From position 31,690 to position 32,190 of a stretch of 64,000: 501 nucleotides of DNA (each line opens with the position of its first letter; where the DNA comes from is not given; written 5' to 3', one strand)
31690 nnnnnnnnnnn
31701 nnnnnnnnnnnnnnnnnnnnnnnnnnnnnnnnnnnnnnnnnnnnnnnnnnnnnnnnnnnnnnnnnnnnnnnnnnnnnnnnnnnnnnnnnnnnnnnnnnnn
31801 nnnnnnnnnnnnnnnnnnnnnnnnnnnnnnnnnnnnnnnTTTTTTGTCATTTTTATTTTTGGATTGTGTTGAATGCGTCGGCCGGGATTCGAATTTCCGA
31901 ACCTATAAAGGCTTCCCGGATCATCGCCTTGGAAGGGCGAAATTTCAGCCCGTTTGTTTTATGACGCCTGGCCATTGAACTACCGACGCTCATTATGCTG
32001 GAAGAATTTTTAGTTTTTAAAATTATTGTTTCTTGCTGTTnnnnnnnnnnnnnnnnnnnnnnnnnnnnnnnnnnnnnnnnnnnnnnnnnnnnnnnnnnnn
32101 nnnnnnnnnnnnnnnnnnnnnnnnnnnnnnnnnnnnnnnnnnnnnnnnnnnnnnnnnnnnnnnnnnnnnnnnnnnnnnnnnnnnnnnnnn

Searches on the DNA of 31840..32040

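Call 90: search_rna_families(source=window, start=31840, end=32040, threshold=evalue, max_evalue=1)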
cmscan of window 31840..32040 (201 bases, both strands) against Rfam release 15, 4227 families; matches with E-value up to 1: 0.
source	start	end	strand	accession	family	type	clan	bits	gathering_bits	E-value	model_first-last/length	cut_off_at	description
